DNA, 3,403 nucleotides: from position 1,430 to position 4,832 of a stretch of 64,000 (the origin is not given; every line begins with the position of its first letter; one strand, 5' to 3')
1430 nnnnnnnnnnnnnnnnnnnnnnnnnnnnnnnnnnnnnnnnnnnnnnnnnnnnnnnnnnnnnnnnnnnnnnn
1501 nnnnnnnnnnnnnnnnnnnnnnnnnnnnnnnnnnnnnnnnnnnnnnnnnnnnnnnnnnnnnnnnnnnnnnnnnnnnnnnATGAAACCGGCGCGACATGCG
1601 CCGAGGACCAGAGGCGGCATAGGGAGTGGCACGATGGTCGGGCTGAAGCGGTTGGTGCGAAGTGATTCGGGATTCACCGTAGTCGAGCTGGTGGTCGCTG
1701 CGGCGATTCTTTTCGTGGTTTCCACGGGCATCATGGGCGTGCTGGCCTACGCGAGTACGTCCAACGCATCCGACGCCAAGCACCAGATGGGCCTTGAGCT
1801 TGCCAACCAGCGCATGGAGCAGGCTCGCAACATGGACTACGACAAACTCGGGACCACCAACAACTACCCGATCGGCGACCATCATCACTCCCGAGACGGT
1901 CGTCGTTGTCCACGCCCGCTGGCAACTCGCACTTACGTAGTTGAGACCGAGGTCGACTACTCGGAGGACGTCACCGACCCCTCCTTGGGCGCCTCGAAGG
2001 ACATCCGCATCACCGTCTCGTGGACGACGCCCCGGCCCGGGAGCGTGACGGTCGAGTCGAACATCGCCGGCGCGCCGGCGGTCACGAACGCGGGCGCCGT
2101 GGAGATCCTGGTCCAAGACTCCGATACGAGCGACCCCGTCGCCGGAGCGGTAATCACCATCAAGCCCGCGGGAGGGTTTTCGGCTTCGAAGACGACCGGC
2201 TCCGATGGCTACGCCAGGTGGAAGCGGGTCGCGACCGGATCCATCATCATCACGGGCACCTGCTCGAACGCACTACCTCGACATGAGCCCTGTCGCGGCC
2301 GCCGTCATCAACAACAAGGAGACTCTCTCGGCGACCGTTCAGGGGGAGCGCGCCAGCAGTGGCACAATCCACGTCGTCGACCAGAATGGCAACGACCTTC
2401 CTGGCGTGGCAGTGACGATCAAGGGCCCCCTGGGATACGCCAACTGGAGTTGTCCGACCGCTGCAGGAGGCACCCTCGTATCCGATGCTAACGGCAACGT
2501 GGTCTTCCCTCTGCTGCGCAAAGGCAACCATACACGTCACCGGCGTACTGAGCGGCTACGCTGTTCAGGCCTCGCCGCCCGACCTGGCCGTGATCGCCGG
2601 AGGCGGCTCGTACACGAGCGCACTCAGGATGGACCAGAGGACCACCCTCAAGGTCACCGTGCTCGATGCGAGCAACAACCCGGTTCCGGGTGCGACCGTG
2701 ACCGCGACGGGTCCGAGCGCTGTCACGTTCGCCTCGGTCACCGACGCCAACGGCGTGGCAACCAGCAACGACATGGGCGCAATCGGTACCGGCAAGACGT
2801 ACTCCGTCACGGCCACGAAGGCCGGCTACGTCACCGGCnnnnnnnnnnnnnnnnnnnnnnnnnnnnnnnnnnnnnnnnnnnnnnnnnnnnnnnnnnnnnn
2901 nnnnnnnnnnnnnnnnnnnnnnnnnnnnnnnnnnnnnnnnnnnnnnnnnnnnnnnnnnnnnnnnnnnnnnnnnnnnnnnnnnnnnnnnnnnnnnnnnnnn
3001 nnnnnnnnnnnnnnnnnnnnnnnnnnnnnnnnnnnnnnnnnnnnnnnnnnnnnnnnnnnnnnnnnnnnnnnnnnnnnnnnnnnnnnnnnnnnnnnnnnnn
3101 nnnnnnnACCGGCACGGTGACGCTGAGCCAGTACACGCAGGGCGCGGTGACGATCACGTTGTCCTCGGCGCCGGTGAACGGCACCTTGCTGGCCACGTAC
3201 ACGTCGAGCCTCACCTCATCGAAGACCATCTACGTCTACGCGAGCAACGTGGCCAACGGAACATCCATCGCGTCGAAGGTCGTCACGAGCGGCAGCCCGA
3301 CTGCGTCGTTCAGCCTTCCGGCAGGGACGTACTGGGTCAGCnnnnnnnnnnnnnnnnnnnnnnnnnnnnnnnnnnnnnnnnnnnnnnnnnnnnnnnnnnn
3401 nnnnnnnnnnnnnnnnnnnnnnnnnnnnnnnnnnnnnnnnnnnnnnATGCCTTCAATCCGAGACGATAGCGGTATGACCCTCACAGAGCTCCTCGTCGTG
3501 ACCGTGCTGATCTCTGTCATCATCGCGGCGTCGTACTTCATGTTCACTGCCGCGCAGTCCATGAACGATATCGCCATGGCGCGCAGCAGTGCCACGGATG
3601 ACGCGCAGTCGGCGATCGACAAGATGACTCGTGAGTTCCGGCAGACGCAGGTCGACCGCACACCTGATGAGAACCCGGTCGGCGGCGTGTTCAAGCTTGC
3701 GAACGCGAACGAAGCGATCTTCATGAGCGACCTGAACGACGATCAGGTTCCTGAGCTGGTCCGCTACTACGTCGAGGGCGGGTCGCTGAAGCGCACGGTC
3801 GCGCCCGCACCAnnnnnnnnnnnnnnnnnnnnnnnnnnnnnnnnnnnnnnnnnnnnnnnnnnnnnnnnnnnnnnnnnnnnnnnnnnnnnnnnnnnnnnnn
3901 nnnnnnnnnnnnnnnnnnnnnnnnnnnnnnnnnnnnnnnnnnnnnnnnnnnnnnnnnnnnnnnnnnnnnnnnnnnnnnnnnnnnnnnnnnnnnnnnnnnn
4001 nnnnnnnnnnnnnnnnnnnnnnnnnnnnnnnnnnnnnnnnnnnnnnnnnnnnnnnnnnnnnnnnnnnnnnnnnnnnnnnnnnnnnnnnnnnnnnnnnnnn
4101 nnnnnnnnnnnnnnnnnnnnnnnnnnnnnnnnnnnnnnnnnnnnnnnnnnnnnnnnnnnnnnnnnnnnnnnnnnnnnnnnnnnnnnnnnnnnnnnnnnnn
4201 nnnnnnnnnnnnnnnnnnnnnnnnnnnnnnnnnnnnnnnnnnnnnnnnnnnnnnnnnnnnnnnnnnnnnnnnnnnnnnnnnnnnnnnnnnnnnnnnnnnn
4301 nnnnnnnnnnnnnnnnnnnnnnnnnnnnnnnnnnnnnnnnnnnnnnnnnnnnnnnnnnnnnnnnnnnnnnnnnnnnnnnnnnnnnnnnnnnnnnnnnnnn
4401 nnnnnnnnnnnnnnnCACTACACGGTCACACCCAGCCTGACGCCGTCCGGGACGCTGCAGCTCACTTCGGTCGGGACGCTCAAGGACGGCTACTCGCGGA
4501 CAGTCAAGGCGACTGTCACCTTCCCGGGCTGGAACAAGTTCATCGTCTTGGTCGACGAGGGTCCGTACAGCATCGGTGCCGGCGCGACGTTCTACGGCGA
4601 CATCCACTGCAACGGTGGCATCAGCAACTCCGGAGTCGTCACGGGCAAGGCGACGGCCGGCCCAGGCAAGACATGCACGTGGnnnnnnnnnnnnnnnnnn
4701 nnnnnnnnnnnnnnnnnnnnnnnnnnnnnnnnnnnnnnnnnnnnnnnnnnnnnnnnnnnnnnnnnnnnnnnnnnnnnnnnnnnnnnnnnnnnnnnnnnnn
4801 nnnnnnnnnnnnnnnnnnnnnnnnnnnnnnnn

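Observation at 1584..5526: Type IV pilin-like gene cluster inserted between aroQ and pepQ, led by a ~600-aa pilin built from tandem carboxypeptidase-regulatory-like repeats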

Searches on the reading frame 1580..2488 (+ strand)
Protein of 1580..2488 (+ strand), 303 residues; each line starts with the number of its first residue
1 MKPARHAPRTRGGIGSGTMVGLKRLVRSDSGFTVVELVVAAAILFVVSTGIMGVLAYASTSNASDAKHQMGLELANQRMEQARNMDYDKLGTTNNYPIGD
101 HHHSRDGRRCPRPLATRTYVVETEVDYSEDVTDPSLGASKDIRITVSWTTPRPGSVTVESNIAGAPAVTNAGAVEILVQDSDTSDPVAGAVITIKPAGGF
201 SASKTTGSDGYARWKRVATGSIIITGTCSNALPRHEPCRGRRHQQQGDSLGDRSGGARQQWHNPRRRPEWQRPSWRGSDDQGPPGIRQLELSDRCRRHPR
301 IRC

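Call 54: find_encoding_contigs(protein=window:1634-2488:+, flank=10000, max_places=2)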
Protein window:1634-2488:+ (285 aa): no gene with exactly this product is on record in the collection.

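Call 55: find_encoding_contigs(protein=window:1580-2488:+, flank=10000, max_places=2)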
Protein window:1580-2488:+ (303 aa): no gene with exactly this product is on record in the collection.

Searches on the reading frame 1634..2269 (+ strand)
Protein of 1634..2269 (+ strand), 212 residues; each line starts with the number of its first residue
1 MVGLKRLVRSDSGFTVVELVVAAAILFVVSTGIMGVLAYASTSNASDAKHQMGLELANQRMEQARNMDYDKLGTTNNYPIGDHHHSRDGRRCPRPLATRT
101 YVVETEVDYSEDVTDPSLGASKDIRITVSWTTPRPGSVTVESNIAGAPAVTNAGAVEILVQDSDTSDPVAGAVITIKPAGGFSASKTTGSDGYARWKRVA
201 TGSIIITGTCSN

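Call 5: search_protein_families(library=pfam, max_evalue=0.1, proteins=[window:1634-2269:+])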
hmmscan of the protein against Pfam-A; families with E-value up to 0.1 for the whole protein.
seq(212 aa): 3 families
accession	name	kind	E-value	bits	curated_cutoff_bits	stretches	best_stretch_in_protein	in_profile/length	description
PF13620.12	CarboxypepD_reg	-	0.00017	22.3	32.3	1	159-204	5-50/82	Carboxypeptidase regulatory-like domain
PF07963.17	N_methyl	-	0.00026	20.9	21.2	1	9-33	2-26/27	Prokaryotic N-terminal methylation motif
PF17802.7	SpaA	-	0.024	15.2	23.1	1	155-205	2-55/91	Prealbumin-like fold domain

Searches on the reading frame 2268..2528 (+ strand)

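Call 5: search_protein_families(library=pfam, max_evalue=0.1, proteins=[window:2268-2528:+])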
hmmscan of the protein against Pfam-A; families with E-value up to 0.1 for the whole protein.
seq(87 aa): 4 families
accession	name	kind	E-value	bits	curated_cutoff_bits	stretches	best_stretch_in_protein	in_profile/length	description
PF02369.22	Big_1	-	0.00033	21.1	34.9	1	23-78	12-62/93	Bacterial Ig-like domain (group 1)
PF13620.12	CarboxypepD_reg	-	0.004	17.9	32.3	1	35-86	5-48/82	Carboxypeptidase regulatory-like domain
PF09134.16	Invasin_D3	-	0.028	15.4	33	1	21-69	13-62/98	Invasin, domain 3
PF17802.7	SpaA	-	0.036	14.7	23.1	1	33-86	4-52/91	Prealbumin-like fold domain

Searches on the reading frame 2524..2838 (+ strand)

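Call 5: search_protein_families(library=pfam, max_evalue=0.1, proteins=[window:2524-2838:+])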
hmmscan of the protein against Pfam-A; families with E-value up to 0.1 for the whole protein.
seq(105 aa): 10 families
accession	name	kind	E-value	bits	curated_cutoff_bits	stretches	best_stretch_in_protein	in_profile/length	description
PF13620.12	CarboxypepD_reg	-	8.2e-08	32.9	32.3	1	41-104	1-61/82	Carboxypeptidase regulatory-like domain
PF02369.22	Big_1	-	7.1e-07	29.7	34.9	1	39-85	18-68/93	Bacterial Ig-like domain (group 1)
PF10577.15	FAM171A1-2-B_N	-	0.0011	18.8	31.2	1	41-104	2-64/254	FAM171A1/A2/B, N-terminal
PF09134.16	Invasin_D3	-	0.0015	19.5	33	1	39-101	21-84/98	Invasin, domain 3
PF24107.1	DUF7382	-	0.0017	18.6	27.4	1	40-80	20-63/65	Domain of unknown function (DUF7382)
PF24025.1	Ig_DR_A0283-like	-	0.013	16.2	27.1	1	40-86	7-55/102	DR_A0283-like, Ig-like domain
PF22902.2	NOMO1-like_9th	-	0.015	15.5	27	1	58-103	19-61/75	BOS complex subunit NOMO1-like, beta sandwich domain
PF13715.12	CarbopepD_reg_2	-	0.03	14.8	32.2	1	45-77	4-34/88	CarboxypepD_reg-like domain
PF05688.17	BIg21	-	0.049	14.6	27.4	0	40-71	4-35/109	Bacterial Immunoglobulin-like 21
PF17789.7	MG4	-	0.062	14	24.7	1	41-80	17-57/95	Macroglobulin domain MG4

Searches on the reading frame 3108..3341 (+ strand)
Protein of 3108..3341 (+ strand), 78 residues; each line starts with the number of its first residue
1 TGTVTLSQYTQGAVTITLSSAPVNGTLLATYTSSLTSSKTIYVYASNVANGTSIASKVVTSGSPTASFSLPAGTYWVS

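Call 5: search_protein_families(library=pfam, max_evalue=0.1, proteins=[window:3108-3341:+])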
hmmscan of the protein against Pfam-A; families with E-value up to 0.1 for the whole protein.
seq(78 aa): 1 family
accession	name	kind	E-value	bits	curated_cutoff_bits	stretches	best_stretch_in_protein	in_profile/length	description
PF02924.19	HDPD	-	0.077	13.6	29.1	1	7-62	18-69/116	Bacteriophage lambda head decoration protein D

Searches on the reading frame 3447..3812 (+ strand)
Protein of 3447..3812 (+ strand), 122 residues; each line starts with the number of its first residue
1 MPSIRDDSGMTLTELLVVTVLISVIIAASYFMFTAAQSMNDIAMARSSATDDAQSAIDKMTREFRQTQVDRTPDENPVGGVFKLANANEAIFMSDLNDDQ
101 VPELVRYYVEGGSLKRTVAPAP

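Call 5: search_protein_families(library=pfam, max_evalue=0.1, proteins=[window:3447-3812:+])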
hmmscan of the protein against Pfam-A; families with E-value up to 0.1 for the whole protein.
seq(122 aa): 2 families
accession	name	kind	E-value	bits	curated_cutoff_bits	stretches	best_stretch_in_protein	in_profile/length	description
PF07963.17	N_methyl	-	1.1e-05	25.2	21.2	1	5-30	2-27/27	Prokaryotic N-terminal methylation motif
PF12685.13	SpoIIIAH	-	0.029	14.7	30.6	1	16-69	4-56/191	SpoIIIAH-like protein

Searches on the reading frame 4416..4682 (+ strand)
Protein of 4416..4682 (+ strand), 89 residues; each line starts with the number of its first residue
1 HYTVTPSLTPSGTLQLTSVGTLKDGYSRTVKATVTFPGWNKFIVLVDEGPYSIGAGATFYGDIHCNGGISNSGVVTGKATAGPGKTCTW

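Call 5: search_protein_families(library=pfam, max_evalue=0.1, proteins=[window:4416-4682:+])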
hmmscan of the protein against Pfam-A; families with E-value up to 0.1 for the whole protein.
seq(89 aa): 1 family
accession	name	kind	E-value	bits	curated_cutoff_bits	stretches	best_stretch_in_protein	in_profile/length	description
PF18200.7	Big_11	-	0.066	13.6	25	1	24-54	26-56/87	Bacterial Ig-like domain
